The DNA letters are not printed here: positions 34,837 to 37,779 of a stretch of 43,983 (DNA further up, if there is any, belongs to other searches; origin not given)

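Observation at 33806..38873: Compact uronate-polysaccharide module built around a synthase / C5-epimerase fusion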

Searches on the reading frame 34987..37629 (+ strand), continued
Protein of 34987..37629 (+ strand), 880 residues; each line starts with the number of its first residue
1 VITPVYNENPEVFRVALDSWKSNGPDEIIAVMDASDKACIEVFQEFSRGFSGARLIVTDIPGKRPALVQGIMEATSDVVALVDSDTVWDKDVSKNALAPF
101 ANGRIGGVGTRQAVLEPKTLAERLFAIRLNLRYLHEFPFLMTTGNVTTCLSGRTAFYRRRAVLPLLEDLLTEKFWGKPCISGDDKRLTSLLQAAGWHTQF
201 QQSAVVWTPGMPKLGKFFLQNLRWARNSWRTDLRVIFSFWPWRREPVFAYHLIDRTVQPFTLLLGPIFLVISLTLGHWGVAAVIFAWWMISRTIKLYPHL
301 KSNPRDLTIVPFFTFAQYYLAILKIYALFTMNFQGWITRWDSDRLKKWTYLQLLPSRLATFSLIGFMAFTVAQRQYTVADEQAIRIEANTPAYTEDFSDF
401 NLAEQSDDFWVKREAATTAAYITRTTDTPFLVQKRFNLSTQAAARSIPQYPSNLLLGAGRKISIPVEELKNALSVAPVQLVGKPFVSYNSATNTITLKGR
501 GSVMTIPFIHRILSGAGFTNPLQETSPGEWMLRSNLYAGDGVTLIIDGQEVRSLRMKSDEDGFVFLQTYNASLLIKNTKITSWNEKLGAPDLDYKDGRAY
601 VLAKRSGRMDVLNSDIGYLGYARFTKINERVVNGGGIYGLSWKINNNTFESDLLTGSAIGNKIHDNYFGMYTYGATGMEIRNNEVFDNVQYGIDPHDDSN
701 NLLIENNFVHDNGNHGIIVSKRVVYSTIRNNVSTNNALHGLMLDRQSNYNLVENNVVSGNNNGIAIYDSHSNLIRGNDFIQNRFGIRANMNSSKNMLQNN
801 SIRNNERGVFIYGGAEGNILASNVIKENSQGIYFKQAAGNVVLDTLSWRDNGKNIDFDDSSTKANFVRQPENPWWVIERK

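Call 40: predict_structure(alignment_id=A2)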
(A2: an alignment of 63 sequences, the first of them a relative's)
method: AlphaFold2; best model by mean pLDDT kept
length: 934 residues; sequences in the alignment: 63
mean_pLDDT: 91.5   pTM: 0.58
mean pLDDT of the five models: 91.5, 91.2, 90.2, 90.1, 90.0
residues with pLDDT >= 90: 744; 70-90: 130; 50-70: 45; < 50: 15
segments of 3 or more residues with pLDDT < 50: 440-444, 928-934
pLDDT, mean of each block of 10 residues (from residue 1): 72 85 94 96 78 94 92 97 94 96 96 87 96 96 95 95 96 96 95 96 91 97 90 85 97 97 94 92 93 95 96 95 93 93 95 94 95 96 81 60 78 94 88 65 59 86 95 94 93 93 90 95 91 75 96 93 96 95 98 95 98 95 97 98 95 96 98 87 56 92 95 98 97 98 97 97 98 97 98 98 98 98 98 98 97 97 96 96 94 91 85 84 63 41
secondary structure, 60 per line:
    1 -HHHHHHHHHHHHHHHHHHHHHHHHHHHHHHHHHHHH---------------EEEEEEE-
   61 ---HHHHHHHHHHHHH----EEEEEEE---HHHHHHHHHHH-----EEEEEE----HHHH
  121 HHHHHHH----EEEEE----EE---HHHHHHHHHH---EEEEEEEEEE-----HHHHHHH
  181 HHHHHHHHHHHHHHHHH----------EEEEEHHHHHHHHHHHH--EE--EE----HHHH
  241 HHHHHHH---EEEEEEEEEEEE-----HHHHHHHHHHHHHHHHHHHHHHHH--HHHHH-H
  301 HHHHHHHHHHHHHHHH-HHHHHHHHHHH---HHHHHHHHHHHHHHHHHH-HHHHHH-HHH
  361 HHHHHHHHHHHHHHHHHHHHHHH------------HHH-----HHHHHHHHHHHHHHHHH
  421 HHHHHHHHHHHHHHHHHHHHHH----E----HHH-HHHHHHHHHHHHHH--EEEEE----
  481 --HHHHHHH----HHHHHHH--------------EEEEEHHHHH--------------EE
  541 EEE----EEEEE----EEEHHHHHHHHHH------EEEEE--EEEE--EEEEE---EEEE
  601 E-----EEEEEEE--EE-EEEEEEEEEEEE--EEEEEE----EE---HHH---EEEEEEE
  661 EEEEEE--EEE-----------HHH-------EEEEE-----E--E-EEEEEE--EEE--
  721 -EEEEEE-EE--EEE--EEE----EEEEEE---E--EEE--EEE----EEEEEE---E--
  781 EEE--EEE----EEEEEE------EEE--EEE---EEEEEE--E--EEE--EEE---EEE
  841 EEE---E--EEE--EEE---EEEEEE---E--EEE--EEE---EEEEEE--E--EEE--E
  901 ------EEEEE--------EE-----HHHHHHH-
elements in order (helices of 4 or more, strands of 3 or more residues): H2-37 E53-59 H64-76 E81-87 H91-101 E107-112 H117-127 E132-136 H146-155 E159-168 H174-197 E208-212 H213-224 H237-247 E251-262 H268-291 H294-298 H300-316 H318-328 H332-349 H351-356 H358-383 H404-442 H456-469 E472-476 H483-489 H494-500 E515-519 H520-524 E539-543 E548-552 E557-559 H560-569 E576-580 E583-586 E589-593 E597-601 E607-613 E619-630 E633-638 E654-666 E669-671 E693-697 E708-713 E716-718 E722-727 E733-735 E738-740 E745-750 E757-759 E762-764 E769-774 E781-783 E786-788 E793-798 E805-807 E810-812 E816-821 E827-829 E832-834 E838-843 E850-852 E855-857 E861-866 E873-875 E878-880 E884-889 E895-897 E907-911 H927-933
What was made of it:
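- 34987..37629 (+): Main ORF (880 aa from a GTG) of the synthase-epimerase fusion. It lacks the first 54 residues of the intact protein. AlphaFold2 model of the intact allele has mean pLDDT 91.5 (call 40).
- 36241..36393 (+): Degenerate LysM-like beta-alpha-alpha-beta module, extracellular, between the last membrane helix and the beta-helix. The model shows strand-helix-helix-strand at residues 472-519 of the intact protein (call 40).
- On AlgG-type polysaccharide C5-epimerase: The model has mean pLDDT 91.5 (call 40).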

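Call 43: search_solved_structures(query=A3, max_evalue=1, show_alignments=1)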
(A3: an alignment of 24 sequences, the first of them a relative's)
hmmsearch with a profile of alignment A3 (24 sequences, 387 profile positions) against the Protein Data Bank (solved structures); distinct sequences matched with E-value up to 1: 13.
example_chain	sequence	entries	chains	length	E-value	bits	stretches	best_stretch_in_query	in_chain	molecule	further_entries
6kfn_A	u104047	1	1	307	1.2e-10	44.1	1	76-316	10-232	alginate lyase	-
3vst_A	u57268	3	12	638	3.3e-07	32.8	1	57-131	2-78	Xylosidase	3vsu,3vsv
7v6i_A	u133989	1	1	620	0.0028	19.9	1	46-120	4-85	Lacto-N-biosidase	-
6kqs_A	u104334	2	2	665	0.0039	19.4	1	32-120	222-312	lacto-N-biosidase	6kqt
5gqc_A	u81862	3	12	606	0.0059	18.8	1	48-122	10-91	Lacto-N-biosidase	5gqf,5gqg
1dbg_A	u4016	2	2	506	0.013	17.7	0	77-149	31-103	CHONDROITINASE B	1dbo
1ru4_A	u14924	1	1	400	0.015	17.4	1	52-102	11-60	Pectate lyase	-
1ofl_A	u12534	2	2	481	0.024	16.8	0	78-149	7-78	CHONDROITINASE B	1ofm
9rkv_M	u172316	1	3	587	0.042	16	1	61-113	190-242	Putative tail fiber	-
7dmk_A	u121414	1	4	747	0.06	15.5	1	75-134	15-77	BcAlyPL6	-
8fqc_P1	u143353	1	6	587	0.13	14.4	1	62-110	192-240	Tail Spike protein, gp124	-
4ozy_A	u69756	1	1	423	0.99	11.5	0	276-370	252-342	Poly(beta-D-mannuronate) C5 epimerase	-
4ozz_A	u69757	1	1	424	1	11.5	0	276-370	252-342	Poly(beta-D-mannuronate) C5 epimerase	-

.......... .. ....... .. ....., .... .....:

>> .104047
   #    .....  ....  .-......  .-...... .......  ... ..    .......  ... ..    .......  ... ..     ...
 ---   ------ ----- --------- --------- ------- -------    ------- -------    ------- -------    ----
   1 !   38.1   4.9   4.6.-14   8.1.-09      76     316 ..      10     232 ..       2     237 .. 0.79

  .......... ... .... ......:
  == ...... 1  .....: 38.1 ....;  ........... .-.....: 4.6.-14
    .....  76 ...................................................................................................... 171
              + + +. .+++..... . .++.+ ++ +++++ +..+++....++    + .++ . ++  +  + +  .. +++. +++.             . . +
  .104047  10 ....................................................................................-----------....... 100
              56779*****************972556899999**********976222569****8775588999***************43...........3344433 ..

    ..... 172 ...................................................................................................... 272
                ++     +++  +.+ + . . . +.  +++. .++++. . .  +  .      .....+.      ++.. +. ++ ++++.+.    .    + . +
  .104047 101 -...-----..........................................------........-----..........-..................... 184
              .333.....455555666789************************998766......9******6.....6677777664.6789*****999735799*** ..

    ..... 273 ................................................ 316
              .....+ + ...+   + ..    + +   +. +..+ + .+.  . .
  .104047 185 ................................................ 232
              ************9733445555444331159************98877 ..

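Call 44: fold_search(model_id=the predicted structure, library=pdb)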
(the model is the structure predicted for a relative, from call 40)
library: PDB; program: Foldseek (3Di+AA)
matches with E <= 10: 1650; with E <= 0.001: 372
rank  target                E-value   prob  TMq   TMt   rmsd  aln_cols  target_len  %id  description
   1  7sp7_A                2.2e-18  1.00  0.36  0.66   7.0       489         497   18  Chlorella virus hyaluronan synthase inhibited by UDP (released 2022-04-06)
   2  4nk6                  6.1e-17  1.00  0.34  0.71   5.5       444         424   22  Crystal Structure of the periplasmic alginate epimerase AlgG (released 2014-01-15)
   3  9yq5_A                7.7e-17  1.00  0.37  0.67   6.9       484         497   17  Chlorella virus hyaluronan synthase bound to an inserted UDP-GlcA (released 2025-12-10)
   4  4ozz                  1.2e-16  1.00  0.34  0.72   5.6       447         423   23  Crystal Structure of the periplasmic alginate epimerase AlgG T265N T268M double mutant (released 2015-03-04)
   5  7sp8_A                1.3e-16  1.00  0.37  0.66   5.8       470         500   18  Chlorella virus Hyaluronan Synthase bound to UDP-GlcNAc (released 2022-04-06)
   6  8smn_A                1.6e-16  1.00  0.33  0.59  13.1       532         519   17  Xenopus laevis hyaluronan synthase 1, nascent HA polymer bound state (released 2024-05-01)
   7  8smp_A                1.8e-16  1.00  0.39  0.66   6.6       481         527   20  Xenopus laevis hyaluronan synthase 1, UDP-bound, gating loop inserted state (released 2024-05-01)
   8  4ozy                  3.0e-16  1.00  0.35  0.74   3.8       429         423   24  Crystal Structure of the periplasmic alginate epimerase AlgG T265N mutant (released 2015-03-04)
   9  7sp9_A                4.0e-16  1.00  0.36  0.65   7.0       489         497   17  Chlorella virus Hyaluronan Synthase in the GlcNAc-primed channel-closed state (released 2022-04-06)
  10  8snc_A                8.3e-16  1.00  0.33  0.59   8.6       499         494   17  Chlorella virus Hyaluronan Synthase bound to GlcA extended GlcNAc primer (released 2024-05-01)
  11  9yq4_A                1.2e-15  1.00  0.36  0.66   7.3       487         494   17  Chlorella virus hyaluronan synthase bound to a proofreading UDP-GlcA (released 2025-12-10)
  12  8smm_A                1.8e-15  1.00  0.32  0.56  15.3       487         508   19  Xenopus laevis hyaluronan synthase 1 (released 2024-05-01)
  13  9kqc_A                1.8e-15  1.00  0.37  0.66   5.2       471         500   18  Chlorella virus Hyaluronan Synthase bound to VNAR (released 2025-05-14)
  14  7sp6_A                2.8e-15  1.00  0.35  0.65  15.2       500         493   19  Chlorella virus hyaluronan synthase (released 2022-04-06)
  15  8sne_A                2.9e-15  1.00  0.35  0.64   7.1       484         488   17  Chlorella virus Hyaluronan Synthase bound to GlcA extended GlcNAc primer and UDP (released 2024-05-01)
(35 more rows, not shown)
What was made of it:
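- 34987..37629 (+): Foldseek matches Chlorella virus HAS 7sp7 at E=2e-18 and AlgG 4nk6 at E=6e-17 (call 44).
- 36433..37563 (+): AlgG-type right-handed beta-helix, the putative polyuronate C5-epimerase. Motifs: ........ (37057-37080), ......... (37126-37152), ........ (37171-37194). Foldseek TM-score 0.71-0.74 normalised to AlgG (call 44).
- On AlgG-type polysaccharide C5-epimerase: Foldseek against 4ozy, 4nk6 and 4ozz gives E=6e-17 to 3e-16 and TM-score 0.71-0.74 normalised to AlgG (call 44).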

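Call 53: search_protein_families(library=pfam, alignment_id=A1, max_evalue=0.01)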
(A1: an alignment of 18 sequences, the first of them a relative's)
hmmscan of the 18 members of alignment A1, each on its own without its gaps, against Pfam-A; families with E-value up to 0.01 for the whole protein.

A. member 1, P0001 (934 aa): 6 families
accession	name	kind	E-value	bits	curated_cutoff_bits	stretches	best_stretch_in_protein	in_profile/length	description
PF13641.12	Glyco_tranf_2_3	-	4.9e-28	99.1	27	1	53-281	3-230/230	Glycosyltransferase like family 2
PF05048.19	NosD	-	1.2e-25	90.6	23.6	2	713-860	30-173/212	Periplasmic copper-binding protein (NosD)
PF13229.12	Beta_helix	-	4.8e-22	78.7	25.9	2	781-894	35-150/158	Right handed beta helix region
PF00535.33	Glycos_transf_2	-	9.3e-17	61.9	23.3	1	54-215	1-163/168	Glycosyl transferase family 2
PF13632.12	Glyco_trans_2_3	-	2.9e-11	44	27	1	133-343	2-187/198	Glycosyl transferase family group 2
PF13506.12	Glyco_transf_21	-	2e-05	24.6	21.7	1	118-280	19-174/174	Glycosyl transferase family 21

B. families by the number of members that match (of 18 scanned): 9 families
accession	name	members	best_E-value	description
PF13229.12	Beta_helix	18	1.7e-42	Right handed beta helix region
PF05048.19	NosD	18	6.8e-34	Periplasmic copper-binding protein (NosD)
PF13641.12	Glyco_tranf_2_3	18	6.7e-31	Glycosyltransferase like family 2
PF00535.33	Glycos_transf_2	18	1e-20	Glycosyl transferase family 2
PF13632.12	Glyco_trans_2_3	18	8.8e-16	Glycosyl transferase family group 2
PF13506.12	Glyco_transf_21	18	4.3e-09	Glycosyl transferase family 21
PF01476.26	LysM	5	3.3e-13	LysM domain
PF23473.1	LysM3_LYK4_5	2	7e-06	LYK4/5 LysM3 domain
PF13088.12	BNR_2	1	7.5e-05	BNR repeat-like domain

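Call 54: search_protein_families(library=pfam, proteins=[P0047, P0075, P0119, P0053], max_evalue=0.001)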
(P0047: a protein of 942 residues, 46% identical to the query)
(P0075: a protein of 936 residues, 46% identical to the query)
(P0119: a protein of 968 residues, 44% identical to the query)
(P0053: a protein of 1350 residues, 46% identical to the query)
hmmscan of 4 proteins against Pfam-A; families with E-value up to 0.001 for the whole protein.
P0047 (942 aa): 6 families
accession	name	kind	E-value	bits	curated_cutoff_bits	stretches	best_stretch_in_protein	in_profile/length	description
PF13641.12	Glyco_tranf_2_3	-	7.8e-23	82.1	27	1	57-285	3-230/230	Glycosyltransferase like family 2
PF13229.12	Beta_helix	-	1.4e-22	80.5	25.9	2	711-852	22-155/158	Right handed beta helix region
PF05048.19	NosD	-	1.2e-20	74.3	23.6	2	801-936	48-182/212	Periplasmic copper-binding protein (NosD)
PF00535.33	Glycos_transf_2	-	2.9e-14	53.8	23.3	1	58-217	1-161/168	Glycosyl transferase family 2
PF13632.12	Glyco_trans_2_3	-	1.1e-12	48.6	27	1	136-346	1-195/198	Glycosyl transferase family group 2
PF13506.12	Glyco_transf_21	-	1.3e-05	25.2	21.7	1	124-284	21-174/174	Glycosyl transferase family 21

P0075 (936 aa): 7 families
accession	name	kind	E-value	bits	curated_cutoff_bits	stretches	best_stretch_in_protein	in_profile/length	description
PF13229.12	Beta_helix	-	4.6e-24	85.3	25.9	2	724-822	58-156/158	Right handed beta helix region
PF13641.12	Glyco_tranf_2_3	-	9.8e-24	85.1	27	1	51-279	3-230/230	Glycosyltransferase like family 2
PF05048.19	NosD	-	4.6e-19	69.1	23.6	2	724-862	28-162/212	Periplasmic copper-binding protein (NosD)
PF00535.33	Glycos_transf_2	-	9.3e-18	65.2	23.3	1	52-216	1-166/168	Glycosyl transferase family 2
PF01476.26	LysM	-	1.8e-12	47.4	20.9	1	491-536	1-43/43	LysM domain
PF13632.12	Glyco_trans_2_3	-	4.8e-08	33.5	27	1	130-338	1-195/198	Glycosyl transferase family group 2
PF13506.12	Glyco_transf_21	-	1.9e-07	31.2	21.7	1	117-278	20-174/174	Glycosyl transferase family 21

P0119 (968 aa): 8 families
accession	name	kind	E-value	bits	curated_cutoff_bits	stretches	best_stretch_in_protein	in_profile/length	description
PF13229.12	Beta_helix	-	1.7e-42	145.2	25.9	3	801-943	13-157/158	Right handed beta helix region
PF05048.19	NosD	-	6.8e-34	117.6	23.6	3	707-855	29-173/212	Periplasmic copper-binding protein (NosD)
PF13641.12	Glyco_tranf_2_3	-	2.3e-30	106.7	27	1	54-282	3-230/230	Glycosyltransferase like family 2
PF00535.33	Glycos_transf_2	-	6.8e-14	52.6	23.3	1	55-215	1-162/168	Glycosyl transferase family 2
PF01476.26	LysM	-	1.8e-10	41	20.9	1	476-521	1-43/43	LysM domain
PF13632.12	Glyco_trans_2_3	-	2e-10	41.3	27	1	133-343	1-196/198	Glycosyl transferase family group 2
PF23473.1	LysM3_LYK4_5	-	7e-06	26.5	29.3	1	476-517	5-42/48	LYK4/5 LysM3 domain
PF13506.12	Glyco_transf_21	-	2.5e-05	24.3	21.7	1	120-280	20-173/174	Glycosyl transferase family 21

P0053 (1350 aa): 8 families
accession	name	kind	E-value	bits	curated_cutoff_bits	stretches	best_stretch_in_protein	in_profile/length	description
PF13641.12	Glyco_tranf_2_3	-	3.1e-24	86.7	27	1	51-279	3-230/230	Glycosyltransferase like family 2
PF05048.19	NosD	-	2.6e-22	79.7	23.6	2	788-899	62-175/212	Periplasmic copper-binding protein (NosD)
PF13229.12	Beta_helix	-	2.1e-19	70.1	25.9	2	788-903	2-118/158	Right handed beta helix region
PF00535.33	Glycos_transf_2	-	2.9e-14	53.8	23.3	1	52-217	1-167/168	Glycosyl transferase family 2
PF01476.26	LysM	-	3.3e-13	49.8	20.9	1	472-517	1-43/43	LysM domain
PF13632.12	Glyco_trans_2_3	-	2.5e-08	34.4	27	1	130-340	1-196/198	Glycosyl transferase family group 2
PF13506.12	Glyco_transf_21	-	1.9e-06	27.9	21.7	1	117-278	20-174/174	Glycosyl transferase family 21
PF13088.12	BNR_2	-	7.5e-05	22.6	31.4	0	1035-1195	57-207/277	BNR repeat-like domain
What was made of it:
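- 36241..36393 (+): Homologues score as true LysM (PF01476, E down to 3e-13) at the equivalent positions 472-536 (calls 53, 54).
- A LysM module is present (call 54).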

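Call 57: list_cluster_members(proteins=[P0001, window:34987-37629:+, P0121])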
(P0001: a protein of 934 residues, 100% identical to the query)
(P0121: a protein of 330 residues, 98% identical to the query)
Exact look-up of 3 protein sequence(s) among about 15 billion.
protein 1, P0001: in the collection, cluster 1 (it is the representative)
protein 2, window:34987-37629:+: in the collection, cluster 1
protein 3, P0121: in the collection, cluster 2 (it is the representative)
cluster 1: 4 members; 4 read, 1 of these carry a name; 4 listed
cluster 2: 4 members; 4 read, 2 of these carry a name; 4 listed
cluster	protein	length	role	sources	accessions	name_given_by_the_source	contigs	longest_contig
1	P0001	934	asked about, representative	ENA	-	-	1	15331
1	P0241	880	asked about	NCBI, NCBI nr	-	-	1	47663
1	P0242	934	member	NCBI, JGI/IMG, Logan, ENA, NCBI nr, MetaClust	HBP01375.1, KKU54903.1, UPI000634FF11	MAG: Glycosyl transferase family 2 [Candidatus Moranbacteria bacterium GW2011_GWE2_47_10] | status=active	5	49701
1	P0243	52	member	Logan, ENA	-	-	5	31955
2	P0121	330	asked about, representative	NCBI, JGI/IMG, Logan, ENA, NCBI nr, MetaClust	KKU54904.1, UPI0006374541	MAG: Nucleotide sugar dehydrogenase [Candidatus Moranbacteria bacterium GW2011_GWE2_47_10] | status=active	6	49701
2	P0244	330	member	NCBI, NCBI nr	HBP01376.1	MAG TPA: UDP-glucose 6-dehydrogenase [Candidatus Moranbacteria bacterium] | UDP-glucose 6-dehydrogenase [Candidatus Moranbacteria bacterium]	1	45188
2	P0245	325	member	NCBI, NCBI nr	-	-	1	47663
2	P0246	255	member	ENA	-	-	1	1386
